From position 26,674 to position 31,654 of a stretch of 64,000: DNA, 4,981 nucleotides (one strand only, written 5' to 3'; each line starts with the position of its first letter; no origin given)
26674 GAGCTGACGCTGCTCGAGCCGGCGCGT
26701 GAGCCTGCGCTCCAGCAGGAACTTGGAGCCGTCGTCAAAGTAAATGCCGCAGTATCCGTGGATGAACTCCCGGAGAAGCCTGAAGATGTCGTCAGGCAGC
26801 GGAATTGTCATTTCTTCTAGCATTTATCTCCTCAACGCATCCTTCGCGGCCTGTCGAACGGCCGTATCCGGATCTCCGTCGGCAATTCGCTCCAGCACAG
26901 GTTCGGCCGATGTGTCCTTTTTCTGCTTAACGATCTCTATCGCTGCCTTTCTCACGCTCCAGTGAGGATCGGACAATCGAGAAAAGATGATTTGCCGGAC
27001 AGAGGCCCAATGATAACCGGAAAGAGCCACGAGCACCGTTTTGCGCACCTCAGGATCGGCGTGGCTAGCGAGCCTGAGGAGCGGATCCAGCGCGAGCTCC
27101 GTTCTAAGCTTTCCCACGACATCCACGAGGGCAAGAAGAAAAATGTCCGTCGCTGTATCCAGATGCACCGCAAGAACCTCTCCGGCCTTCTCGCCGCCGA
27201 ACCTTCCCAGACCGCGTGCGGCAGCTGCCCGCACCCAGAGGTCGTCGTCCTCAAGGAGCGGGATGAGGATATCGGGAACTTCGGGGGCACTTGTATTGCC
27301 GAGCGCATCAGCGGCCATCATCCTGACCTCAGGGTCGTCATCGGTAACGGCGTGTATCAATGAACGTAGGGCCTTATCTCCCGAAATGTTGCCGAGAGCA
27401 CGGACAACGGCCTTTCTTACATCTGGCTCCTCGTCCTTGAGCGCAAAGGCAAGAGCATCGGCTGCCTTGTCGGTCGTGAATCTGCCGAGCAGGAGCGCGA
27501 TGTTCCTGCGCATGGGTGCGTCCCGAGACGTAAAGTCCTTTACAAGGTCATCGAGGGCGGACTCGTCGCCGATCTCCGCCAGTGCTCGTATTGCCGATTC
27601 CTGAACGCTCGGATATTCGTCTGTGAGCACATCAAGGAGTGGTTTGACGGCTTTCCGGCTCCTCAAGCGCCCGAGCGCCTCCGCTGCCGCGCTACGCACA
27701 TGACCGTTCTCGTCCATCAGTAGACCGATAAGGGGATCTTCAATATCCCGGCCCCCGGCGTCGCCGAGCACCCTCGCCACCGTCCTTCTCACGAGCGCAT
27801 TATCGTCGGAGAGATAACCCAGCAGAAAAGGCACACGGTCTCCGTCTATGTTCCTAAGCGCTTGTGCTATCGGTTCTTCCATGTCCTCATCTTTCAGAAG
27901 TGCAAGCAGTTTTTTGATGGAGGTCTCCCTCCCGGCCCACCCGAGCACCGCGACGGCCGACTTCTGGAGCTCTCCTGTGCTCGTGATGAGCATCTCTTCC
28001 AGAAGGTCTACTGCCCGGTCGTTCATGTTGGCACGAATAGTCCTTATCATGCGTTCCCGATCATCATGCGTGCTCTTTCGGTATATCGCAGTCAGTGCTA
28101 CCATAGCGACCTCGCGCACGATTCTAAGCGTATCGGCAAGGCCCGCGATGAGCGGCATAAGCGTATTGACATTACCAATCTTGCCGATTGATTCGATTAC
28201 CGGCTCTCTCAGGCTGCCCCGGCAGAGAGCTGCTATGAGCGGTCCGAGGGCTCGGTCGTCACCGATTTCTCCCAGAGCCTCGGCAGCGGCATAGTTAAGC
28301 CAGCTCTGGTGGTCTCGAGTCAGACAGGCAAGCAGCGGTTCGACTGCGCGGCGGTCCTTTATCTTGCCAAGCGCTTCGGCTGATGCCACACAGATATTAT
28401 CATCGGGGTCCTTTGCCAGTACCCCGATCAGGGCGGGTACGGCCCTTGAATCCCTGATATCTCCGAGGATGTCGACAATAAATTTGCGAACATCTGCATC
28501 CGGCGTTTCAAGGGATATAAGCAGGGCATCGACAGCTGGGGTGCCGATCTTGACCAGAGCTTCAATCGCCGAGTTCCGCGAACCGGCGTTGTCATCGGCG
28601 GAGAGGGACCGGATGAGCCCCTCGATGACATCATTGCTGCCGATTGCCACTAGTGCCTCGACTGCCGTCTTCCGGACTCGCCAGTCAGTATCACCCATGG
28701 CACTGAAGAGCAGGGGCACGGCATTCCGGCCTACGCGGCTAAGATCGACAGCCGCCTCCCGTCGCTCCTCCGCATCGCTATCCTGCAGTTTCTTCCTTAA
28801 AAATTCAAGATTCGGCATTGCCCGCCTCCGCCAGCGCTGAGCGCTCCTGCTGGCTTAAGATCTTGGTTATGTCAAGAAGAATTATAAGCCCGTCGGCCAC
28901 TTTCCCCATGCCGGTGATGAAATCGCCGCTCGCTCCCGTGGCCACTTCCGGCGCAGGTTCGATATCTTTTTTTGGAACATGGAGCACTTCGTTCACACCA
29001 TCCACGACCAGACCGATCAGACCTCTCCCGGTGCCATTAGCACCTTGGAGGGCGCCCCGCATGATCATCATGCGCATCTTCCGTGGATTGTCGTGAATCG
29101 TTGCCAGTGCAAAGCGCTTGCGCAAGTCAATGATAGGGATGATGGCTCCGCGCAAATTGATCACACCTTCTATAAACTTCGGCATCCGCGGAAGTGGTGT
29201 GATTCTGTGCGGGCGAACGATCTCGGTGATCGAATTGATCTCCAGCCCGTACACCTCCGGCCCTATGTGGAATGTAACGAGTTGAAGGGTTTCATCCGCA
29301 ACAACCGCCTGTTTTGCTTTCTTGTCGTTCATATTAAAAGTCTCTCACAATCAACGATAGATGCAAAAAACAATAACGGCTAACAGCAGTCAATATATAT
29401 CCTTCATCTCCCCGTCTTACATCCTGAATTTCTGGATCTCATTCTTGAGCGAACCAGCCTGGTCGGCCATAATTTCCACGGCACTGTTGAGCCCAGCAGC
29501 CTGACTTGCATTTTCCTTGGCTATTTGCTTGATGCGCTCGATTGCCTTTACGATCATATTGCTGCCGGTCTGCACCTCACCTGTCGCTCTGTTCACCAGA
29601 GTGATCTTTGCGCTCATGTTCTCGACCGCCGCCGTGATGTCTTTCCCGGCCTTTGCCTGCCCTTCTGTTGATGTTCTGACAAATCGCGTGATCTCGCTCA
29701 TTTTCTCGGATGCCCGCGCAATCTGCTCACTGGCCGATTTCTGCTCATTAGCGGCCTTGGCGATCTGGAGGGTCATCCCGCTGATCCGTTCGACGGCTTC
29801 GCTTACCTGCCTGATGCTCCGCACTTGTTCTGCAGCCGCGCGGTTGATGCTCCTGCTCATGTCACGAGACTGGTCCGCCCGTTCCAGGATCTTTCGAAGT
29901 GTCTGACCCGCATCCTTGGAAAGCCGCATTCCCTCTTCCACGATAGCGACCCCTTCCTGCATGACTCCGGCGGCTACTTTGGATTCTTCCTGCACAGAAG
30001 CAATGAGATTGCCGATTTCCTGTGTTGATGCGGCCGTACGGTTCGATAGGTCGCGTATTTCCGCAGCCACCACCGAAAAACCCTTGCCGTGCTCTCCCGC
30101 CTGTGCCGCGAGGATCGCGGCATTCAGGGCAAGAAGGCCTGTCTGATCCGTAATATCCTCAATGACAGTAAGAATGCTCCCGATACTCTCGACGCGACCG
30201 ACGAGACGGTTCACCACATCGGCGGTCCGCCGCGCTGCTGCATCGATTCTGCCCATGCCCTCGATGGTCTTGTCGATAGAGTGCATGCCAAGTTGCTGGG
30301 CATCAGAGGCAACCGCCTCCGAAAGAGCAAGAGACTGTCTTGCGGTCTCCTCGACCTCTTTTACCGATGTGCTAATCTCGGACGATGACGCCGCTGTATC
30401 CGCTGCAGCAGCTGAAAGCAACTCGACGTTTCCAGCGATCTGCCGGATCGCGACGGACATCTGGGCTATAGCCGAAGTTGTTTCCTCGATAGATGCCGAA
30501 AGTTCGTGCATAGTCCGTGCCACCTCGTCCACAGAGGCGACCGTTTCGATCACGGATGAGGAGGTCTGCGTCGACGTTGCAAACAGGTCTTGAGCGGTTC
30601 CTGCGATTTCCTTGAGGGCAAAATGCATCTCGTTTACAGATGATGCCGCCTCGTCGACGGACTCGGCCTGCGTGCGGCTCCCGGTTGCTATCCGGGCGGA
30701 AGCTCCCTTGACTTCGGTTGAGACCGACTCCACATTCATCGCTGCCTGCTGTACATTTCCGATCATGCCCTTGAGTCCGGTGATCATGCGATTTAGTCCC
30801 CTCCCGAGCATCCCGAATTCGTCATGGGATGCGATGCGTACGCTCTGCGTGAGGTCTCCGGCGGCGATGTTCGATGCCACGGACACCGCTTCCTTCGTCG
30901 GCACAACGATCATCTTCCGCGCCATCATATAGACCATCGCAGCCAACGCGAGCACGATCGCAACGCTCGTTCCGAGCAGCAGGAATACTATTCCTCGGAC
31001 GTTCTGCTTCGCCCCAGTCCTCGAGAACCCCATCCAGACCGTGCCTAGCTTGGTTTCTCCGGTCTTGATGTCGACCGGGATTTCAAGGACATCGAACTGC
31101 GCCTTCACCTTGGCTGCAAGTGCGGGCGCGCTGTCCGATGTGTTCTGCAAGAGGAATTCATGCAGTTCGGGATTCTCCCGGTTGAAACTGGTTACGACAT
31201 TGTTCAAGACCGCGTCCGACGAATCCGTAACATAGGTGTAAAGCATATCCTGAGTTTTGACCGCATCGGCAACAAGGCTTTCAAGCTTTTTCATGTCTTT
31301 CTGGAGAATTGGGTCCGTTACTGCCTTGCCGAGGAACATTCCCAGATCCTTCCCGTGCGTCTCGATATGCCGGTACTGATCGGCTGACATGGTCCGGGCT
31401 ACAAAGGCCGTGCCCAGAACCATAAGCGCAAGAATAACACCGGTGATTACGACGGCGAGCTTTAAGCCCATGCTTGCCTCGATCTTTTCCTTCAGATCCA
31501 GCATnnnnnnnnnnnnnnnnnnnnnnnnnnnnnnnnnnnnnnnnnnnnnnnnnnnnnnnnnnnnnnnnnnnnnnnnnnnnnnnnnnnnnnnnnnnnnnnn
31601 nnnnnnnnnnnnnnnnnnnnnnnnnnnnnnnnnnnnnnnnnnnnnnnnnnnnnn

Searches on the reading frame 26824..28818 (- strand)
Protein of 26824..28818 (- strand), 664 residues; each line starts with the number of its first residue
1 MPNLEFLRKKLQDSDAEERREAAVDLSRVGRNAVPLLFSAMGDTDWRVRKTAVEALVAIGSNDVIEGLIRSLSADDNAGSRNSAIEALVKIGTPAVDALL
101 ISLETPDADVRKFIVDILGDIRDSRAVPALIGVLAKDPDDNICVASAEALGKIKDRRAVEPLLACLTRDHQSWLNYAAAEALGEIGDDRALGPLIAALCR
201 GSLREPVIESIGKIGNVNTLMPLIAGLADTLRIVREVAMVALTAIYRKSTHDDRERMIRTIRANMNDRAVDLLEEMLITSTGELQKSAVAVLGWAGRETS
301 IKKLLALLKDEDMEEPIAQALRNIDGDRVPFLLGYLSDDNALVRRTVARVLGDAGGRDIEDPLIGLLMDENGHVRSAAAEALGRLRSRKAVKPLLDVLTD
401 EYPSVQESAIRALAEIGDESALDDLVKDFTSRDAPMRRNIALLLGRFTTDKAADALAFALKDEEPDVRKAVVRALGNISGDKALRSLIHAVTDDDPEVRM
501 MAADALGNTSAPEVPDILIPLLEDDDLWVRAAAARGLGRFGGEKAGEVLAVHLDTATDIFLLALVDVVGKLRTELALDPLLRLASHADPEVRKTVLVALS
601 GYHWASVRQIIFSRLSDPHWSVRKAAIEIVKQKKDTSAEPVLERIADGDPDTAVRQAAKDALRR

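Call 5: search_protein_families(library=pfam, proteins=[window:26824-28818:-], max_evalue=0.01)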
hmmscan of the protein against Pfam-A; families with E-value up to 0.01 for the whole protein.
window:26824-28818:- (664 aa): 19 families
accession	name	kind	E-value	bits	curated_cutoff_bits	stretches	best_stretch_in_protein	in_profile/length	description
PF13646.12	HEAT_2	-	8.9e-112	366.1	27.7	12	97-183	2-88/88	HEAT repeats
PF02985.28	HEAT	-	1.6e-54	177.1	23.5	4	34-61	2-29/31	HEAT repeat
PF03130.22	HEAT_PBS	-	1.8e-46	151.7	20.9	4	176-198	3-25/27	PBS lyase HEAT-like repeat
PF13513.12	HEAT_EZ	-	2.1e-25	89.1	27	0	358-385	28-55/55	HEAT-like repeat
PF00514.29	Arm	-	8.7e-22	76.8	20.6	0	483-510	13-40/41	Armadillo/beta-catenin-like repeat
PF12717.13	Cnd1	-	2.5e-13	50.9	26.4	0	359-420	22-89/162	non-SMC mitotic condensation complex subunit 1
PF21581.3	SCD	-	4.4e-12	46.6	27.5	0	454-489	33-68/75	Stromalin conservative domain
PF12755.13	Vac14_Fab1_bd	-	5.9e-07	30.5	22.1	0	28-59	23-54/97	Vacuolar 14 Fab1-binding region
PF24714.1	TOR1L1_N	-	8e-07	29.1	43.3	0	30-62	209-241/281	TORTIFOLIA1 N-terminal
PF01602.26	Adaptin_N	-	3e-06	26.6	37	0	357-432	113-195/524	Adaptin N terminal region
PF11838.14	ERAP1_C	-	1.1e-05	25.5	38.2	0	229-452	70-289/318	ERAP1-like C-terminal domain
PF25786.1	HEAT_GCN1_C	-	1.3e-05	25.7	27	0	449-506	25-91/151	GCN1-like, C-terminal HEAT repeats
PF25151.1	TPR_Trm732_C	-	4.2e-05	23.9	27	0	11-82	80-147/159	Trm732, C-terminal TPR repeats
PF21547.3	TTI1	-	8.8e-05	22.8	27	0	220-259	1-40/90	TELO2-interacting protein 1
PF21040.3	CEP104-like_TOG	-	0.00033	21.4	24.3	0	20-60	92-132/208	Centrosomal protein CEP104-like, TOG domain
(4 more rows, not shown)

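Call 41: search_protein_families(library=ncbifam, proteins=[window:26824-28818:-], max_evalue=0.001)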
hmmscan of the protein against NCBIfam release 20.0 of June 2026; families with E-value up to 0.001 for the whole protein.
window:26824-28818:- (664 aa): 9 families
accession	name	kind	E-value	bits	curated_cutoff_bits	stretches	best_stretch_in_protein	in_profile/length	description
NF045915.1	PhycobilmeDegNblB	equivalog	1.3e-41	142.5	300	6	68-216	36-190/214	phycobilisome degradation protein NblB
NF058502.1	phyc_lyase_CpcE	equivalog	1.8e-36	126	330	3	146-200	62-115/260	C-phycocyanin alpha-cysteine-84 phycocyanobilin lyase subunit CpcE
NF010374.0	PRK13800.1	equivalog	1.1e-30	106.6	1196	3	391-603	655-867/898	fumarate reductase/succinate dehydrogenase flavoprotein subunit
NF058515.1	phyc_lyase_CpcF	equivalog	4.1e-21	75.5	220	2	51-154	18-120/200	C-phycocyanin alpha-cysteine-84 phycocyanobilin lyase subunit CpcF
TIGR02270.1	TIGR02270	subfamily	4.6e-20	72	206.8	3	387-505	84-201/410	TIGR02270 family protein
NF058505.1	phyc_lyase_CpeY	equivalog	1.5e-17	63.3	600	2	371-482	65-177/419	C-phycoerythrin alpha-cysteine-82 phycoerythrobilin lyase CpeY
NF007244.0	PRK09687.1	equivalog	3e-16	59.5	275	1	461-538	139-219/285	putative lyase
NF045662.1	DVU0298_fam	equivalog_domain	2.1e-10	40.5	75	0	452-509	146-202/213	DVU0298 family protein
NF006501.0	PRK08937.3-1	equivalog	5.5e-07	29.8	310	1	56-186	55-188/191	adenylosuccinate lyase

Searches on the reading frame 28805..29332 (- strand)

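Call 5: search_protein_families(library=pfam, proteins=[window:28805-29332:-], max_evalue=0.01)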
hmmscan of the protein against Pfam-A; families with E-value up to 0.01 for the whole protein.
window:28805-29332:- (175 aa): 1 family
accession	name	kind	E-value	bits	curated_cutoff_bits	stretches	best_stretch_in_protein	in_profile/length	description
PF01584.24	CheW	-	6.2e-36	123.5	23.5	1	17-162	1-137/138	CheW-like domain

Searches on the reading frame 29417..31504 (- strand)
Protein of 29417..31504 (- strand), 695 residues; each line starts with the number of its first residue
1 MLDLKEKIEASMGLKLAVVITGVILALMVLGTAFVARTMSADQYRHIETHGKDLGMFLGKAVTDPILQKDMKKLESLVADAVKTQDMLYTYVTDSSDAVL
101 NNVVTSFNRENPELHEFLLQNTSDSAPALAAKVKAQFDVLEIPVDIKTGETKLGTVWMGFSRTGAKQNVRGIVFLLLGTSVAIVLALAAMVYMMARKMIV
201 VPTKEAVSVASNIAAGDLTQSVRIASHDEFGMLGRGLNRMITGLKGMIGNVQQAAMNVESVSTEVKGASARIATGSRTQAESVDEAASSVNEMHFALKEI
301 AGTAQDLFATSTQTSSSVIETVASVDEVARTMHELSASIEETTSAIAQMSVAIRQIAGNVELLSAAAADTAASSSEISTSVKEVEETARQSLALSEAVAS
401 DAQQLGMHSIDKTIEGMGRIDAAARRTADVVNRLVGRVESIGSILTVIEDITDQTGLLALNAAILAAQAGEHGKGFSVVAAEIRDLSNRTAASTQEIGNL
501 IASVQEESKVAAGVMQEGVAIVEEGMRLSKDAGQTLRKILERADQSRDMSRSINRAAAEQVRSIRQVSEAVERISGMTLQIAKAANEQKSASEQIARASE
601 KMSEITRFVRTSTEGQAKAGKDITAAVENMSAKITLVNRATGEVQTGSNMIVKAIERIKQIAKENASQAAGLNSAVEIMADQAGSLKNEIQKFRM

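Call 5: search_protein_families(library=pfam, proteins=[window:29417-31504:-], max_evalue=0.01)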
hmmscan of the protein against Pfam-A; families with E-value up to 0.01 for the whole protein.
window:29417-31504:- (695 aa): 3 families
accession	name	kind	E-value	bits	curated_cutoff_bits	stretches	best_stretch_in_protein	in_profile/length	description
PF00015.26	MCPsignal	-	3.1e-41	141.5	34.6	1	400-577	8-171/172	Methyl-accepting chemotaxis protein (MCP) signalling domain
PF00672.30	HAMP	-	8.6e-11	42.4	25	1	197-245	4-52/53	HAMP domain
PF25014.1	NET2A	-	3.8e-05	24.1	33.1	1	268-408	77-217/235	NET2A-like domain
